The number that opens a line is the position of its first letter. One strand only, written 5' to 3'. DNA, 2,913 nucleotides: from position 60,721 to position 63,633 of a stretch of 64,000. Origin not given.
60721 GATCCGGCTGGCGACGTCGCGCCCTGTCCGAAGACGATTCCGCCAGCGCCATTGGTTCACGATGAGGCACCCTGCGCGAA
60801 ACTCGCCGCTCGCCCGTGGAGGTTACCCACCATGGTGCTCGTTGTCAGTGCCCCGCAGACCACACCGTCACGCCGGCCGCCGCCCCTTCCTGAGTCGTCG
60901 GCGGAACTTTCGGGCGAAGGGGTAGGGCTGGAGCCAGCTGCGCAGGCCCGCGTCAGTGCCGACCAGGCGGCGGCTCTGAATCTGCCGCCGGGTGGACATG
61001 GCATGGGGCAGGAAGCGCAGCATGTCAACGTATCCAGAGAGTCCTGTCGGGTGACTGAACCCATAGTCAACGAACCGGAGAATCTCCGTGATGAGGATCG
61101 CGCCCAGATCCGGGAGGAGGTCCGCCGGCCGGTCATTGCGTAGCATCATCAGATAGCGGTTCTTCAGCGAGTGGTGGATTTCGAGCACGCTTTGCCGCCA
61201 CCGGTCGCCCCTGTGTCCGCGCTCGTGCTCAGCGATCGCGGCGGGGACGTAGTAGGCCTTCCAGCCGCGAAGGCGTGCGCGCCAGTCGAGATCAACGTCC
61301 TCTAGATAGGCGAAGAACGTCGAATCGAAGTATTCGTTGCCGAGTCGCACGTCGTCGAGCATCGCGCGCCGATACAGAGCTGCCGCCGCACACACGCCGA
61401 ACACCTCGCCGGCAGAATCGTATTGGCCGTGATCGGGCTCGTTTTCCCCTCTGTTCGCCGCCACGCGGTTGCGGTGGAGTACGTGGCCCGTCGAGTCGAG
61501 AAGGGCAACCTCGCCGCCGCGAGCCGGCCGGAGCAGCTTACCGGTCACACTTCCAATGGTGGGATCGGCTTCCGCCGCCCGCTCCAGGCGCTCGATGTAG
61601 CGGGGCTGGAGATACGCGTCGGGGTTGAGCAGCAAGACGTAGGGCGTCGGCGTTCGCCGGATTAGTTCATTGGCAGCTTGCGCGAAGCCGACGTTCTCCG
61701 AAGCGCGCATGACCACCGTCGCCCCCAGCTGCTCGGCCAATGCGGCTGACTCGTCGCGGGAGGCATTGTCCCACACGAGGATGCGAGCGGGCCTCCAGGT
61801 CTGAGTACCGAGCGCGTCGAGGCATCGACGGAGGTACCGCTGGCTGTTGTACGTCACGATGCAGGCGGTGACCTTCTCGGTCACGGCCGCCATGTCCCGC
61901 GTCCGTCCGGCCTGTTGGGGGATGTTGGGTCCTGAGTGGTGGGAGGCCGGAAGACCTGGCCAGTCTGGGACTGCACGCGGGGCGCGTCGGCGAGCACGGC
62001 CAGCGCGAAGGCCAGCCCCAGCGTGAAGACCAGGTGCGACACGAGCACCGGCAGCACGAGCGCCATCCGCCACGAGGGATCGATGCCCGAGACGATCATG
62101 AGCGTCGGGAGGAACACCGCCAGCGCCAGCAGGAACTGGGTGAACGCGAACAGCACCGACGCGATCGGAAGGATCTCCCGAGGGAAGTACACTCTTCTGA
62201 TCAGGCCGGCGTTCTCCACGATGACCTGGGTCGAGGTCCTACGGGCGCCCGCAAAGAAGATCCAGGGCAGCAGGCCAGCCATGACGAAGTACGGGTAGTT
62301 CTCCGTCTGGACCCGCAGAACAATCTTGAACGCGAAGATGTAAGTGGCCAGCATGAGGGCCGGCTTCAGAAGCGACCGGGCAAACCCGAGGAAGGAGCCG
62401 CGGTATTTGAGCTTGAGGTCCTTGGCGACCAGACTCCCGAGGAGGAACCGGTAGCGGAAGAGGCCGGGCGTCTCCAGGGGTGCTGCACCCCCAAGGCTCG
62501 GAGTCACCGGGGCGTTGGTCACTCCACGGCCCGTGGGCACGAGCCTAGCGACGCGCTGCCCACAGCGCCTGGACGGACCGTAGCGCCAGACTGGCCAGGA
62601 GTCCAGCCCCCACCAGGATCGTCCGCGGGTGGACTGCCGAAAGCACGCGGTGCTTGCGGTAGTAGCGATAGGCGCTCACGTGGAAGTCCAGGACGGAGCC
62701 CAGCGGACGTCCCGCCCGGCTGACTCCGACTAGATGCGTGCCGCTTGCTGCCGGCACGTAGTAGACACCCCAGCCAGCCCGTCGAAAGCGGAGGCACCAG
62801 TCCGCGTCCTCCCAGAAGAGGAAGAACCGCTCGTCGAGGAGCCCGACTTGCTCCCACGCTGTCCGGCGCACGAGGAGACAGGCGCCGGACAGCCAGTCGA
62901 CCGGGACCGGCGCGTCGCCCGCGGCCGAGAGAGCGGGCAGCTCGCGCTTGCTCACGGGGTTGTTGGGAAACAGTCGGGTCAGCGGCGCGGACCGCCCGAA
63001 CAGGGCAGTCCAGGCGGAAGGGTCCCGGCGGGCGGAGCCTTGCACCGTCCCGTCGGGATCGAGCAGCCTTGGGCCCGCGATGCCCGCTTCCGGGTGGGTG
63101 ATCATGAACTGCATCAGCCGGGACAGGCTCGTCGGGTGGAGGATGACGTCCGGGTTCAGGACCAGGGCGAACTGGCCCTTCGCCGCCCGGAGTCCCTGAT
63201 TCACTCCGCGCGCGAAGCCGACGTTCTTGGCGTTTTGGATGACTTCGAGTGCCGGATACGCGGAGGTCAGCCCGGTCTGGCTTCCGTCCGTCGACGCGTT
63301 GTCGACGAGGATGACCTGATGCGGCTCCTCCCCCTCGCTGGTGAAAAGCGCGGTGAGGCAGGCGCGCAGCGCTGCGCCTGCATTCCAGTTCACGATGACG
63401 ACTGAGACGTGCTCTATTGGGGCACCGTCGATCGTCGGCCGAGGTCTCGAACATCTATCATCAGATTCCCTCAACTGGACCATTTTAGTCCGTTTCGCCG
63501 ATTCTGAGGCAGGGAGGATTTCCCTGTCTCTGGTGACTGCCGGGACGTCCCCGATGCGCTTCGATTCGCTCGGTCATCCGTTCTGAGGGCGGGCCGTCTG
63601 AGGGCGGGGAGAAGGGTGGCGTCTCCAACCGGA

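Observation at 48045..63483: Glycan locus combining a 3-acetamido-3,6-dideoxyhexose (FdtA/B/C-like) cassette with a sulfotransferase, methyltransferases and a GT–MTase fusion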

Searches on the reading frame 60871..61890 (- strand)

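Call 27: search_protein_families(library=ncbifam, proteins=[window:60871-61890:-], max_evalue=0.01)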
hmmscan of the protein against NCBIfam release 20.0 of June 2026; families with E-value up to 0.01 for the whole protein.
window:60871-61890:- (340 aa): 16 families
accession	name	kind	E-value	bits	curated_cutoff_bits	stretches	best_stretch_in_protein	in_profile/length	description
TIGR03965.1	mycofact_glyco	equivalog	1.2e-15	57.4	280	1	5-226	74-284/467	mycofactocin biosynthesis glycosyltransferase MftF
TIGR03937.1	PgaC_IcaA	equivalog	1.4e-11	44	422.3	1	4-118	44-162/407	poly-beta-1,6-N-acetyl-D-glucosamine synthase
NF041875.1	EPS_EpsD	equivalog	6.1e-11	42.3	370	1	10-232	4-217/325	exopolysaccharide biosynthesis glycosyltransferase EpsD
TIGR04440.1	glyco_TIGR04440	domain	5.3e-09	36.1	70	1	7-127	2-127/215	TIGR00180 family glycosyltransferase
TIGR04182.1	glyco_TIGR04182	equivalog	8.5e-08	31.9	325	1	7-105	2-96/293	S-layer glycoprotein N-glycosyltransferase AglJ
NF007482.0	PRK10073.1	equivalog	2.1e-07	30.3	423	1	4-109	5-113/334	glycosyltransferase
TIGR04242.1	nodulat_NodC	equivalog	1.3e-06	27.7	550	1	6-221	49-263/395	chitooligosaccharide synthase NodC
TIGR03111.1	glyc2_xrt_Gpos1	hypoth_equivalog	3.2e-06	26.2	363.95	1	6-121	50-171/439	TIGR03111 family XrtG-associated glycosyltransferase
TIGR04283.1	glyco_like_mftF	equivalog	8.1e-06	25.6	182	1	11-108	5-99/221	TIGR04283 family arsenosugar biosynthesis glycosyltransferase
NF038302.1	EPS_HpsE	equivalog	1.5e-05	24.2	300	1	7-119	3-124/307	hormogonium polysaccharide biosynthesis glycosyltransferase HpsE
NF038299.1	EPS_HpsN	equivalog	3.4e-05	23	425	1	7-220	3-218/317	hormogonium polysaccharide biosynthesis glycosyltransferase HpsN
TIGR04195.1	S_glycosyl_SunS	equivalog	9.7e-05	21.4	350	1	4-94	56-144/421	SunS family peptide S-glycosyltransferase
NF047683.1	TeichurnBiosyTuaG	equivalog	0.00029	20.6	400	1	6-101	7-106/252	teichuronic acid biosynthesis protein TuaG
NF050113.1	gal_furan_GlfT1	equivalog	0.00082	18.8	330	1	7-70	1-65/290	galactofuranosyltransferase GlfT1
NF041394.1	GtaseAglG_Halo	equivalog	0.004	16.5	440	1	6-119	2-119/304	glucosyl-dolichyl phosphate glucuronosyltransferase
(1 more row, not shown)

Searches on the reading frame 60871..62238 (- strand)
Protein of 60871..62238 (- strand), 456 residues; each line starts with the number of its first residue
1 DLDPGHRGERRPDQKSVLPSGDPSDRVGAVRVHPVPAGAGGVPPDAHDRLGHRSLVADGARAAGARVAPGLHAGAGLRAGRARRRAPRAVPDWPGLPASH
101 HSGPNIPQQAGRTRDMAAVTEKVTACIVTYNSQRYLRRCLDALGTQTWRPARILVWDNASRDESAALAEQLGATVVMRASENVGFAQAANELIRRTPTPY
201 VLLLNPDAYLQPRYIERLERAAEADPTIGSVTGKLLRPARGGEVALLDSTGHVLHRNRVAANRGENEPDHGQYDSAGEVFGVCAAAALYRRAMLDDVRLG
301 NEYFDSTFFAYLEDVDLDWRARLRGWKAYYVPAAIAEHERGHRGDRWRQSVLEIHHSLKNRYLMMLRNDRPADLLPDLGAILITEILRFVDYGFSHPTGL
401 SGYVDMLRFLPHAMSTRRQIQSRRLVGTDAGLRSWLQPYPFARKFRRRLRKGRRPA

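Call 6: search_protein_families(library=pfam, proteins=[window:60871-62238:-], max_evalue=0.01)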
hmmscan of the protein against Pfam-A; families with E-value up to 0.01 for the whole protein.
window:60871-62238:- (456 aa): 3 families
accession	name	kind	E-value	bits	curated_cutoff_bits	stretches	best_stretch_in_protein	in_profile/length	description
PF00535.33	Glycos_transf_2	-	1.7e-19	70.8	23.3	1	125-295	2-165/168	Glycosyl transferase family 2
PF13641.12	Glyco_tranf_2_3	-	1.8e-15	58.1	27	1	123-341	3-214/230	Glycosyltransferase like family 2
PF13632.12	Glyco_trans_2_3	-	0.00042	20.6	27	1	200-349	1-135/198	Glycosyl transferase family group 2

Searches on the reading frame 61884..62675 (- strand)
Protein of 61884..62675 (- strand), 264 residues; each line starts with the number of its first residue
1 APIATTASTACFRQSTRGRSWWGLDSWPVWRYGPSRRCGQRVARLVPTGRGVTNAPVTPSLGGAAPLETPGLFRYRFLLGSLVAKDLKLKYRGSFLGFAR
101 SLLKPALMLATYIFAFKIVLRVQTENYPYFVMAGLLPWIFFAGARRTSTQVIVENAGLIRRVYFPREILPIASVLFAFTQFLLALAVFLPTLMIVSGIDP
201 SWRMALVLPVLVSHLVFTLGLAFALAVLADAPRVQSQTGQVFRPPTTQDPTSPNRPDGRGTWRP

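Call 6: search_protein_families(library=pfam, proteins=[window:61884-62675:-], max_evalue=0.01)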
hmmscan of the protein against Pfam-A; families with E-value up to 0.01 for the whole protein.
window:61884-62675:- (264 aa): 1 family
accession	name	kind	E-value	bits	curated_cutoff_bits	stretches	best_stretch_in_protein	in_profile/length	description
PF01061.29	ABC2_membrane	-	4.7e-06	26.7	26.9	1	80-242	4-169/211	ABC-2 type transporter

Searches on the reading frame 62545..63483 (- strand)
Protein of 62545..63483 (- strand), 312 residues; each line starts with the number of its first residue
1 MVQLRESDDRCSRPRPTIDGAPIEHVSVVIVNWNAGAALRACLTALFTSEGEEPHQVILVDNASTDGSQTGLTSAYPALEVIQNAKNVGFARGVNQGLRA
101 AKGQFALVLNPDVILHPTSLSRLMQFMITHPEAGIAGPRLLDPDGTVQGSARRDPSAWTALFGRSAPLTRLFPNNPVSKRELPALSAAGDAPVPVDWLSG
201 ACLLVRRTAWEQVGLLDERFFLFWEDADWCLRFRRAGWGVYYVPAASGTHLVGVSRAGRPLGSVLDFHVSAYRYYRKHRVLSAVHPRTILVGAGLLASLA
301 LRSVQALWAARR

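Call 6: search_protein_families(library=pfam, proteins=[window:62545-63483:-], max_evalue=0.01)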
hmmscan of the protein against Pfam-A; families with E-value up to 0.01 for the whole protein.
window:62545-63483:- (312 aa): 3 families
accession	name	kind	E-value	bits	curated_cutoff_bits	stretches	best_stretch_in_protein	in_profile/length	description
PF00535.33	Glycos_transf_2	-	9.2e-22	78.2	23.3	1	27-155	1-131/168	Glycosyl transferase family 2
PF13641.12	Glyco_tranf_2_3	-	4.6e-21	76.3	27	1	26-248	3-209/230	Glycosyltransferase like family 2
PF13632.12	Glyco_trans_2_3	-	4.8e-07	30.2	27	1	198-251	72-123/198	Glycosyl transferase family group 2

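Call 27: search_protein_families(library=ncbifam, proteins=[window:62545-63483:-], max_evalue=0.01)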
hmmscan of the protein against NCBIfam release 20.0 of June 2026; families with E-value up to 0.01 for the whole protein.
window:62545-63483:- (312 aa): 17 families
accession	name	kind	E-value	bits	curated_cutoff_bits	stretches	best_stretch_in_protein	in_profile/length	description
TIGR03965.1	mycofact_glyco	equivalog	1.1e-23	83.9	280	2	8-143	59-194/467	mycofactocin biosynthesis glycosyltransferase MftF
TIGR01556.1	rhamnosyltran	subfamily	2.9e-19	69.3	200.55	2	191-291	141-243/281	rhamnosyltransferase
NF041875.1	EPS_EpsD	equivalog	1.1e-14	54.6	370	1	26-144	1-121/325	exopolysaccharide biosynthesis glycosyltransferase EpsD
TIGR03937.1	PgaC_IcaA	equivalog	1.3e-13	50.7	422.3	1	16-135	37-158/407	poly-beta-1,6-N-acetyl-D-glucosamine synthase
NF007482.0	PRK10073.1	equivalog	9.9e-11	41.2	423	1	24-126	6-109/334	glycosyltransferase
NF038302.1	EPS_HpsE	equivalog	1.9e-09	36.9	300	1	26-139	3-123/307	hormogonium polysaccharide biosynthesis glycosyltransferase HpsE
TIGR04283.1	glyco_like_mftF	equivalog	1.3e-08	34.8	182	1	26-128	1-99/221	TIGR04283 family arsenosugar biosynthesis glycosyltransferase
NF038299.1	EPS_HpsN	equivalog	8.6e-08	31.5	425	1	203-252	170-222/317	hormogonium polysaccharide biosynthesis glycosyltransferase HpsN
NF047683.1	TeichurnBiosyTuaG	equivalog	8.2e-07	28.9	400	1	24-145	6-130/252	teichuronic acid biosynthesis protein TuaG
NF053739.1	GlytfEpsEBac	equivalog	9.7e-06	24.7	450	1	26-144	3-124/265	glycosyltransferase EpsE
TIGR03111.1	glyc2_xrt_Gpos1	hypoth_equivalog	2.3e-05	23.4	363.95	1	25-128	50-157/439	TIGR03111 family XrtG-associated glycosyltransferase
NF050819.1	PolSacchBiosHfsG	equivalog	5.2e-05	22.6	500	0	187-251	155-217/302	polysaccharide biosynthesis protein HfsG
TIGR04009.1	wcaE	equivalog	0.00011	21.5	369.2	1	52-144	31-124/248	colanic acid biosynthesis glycosyltransferase WcaE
TIGR04242.1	nodulat_NodC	equivalog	0.00093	18.3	550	1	21-134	45-162/395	chitooligosaccharide synthase NodC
NF007986.1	PRK10714.1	equivalog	0.0034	16.5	529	1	22-125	4-113/316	undecaprenyl-phosphate 4-deoxy-4-formamido-L-arabinose transferase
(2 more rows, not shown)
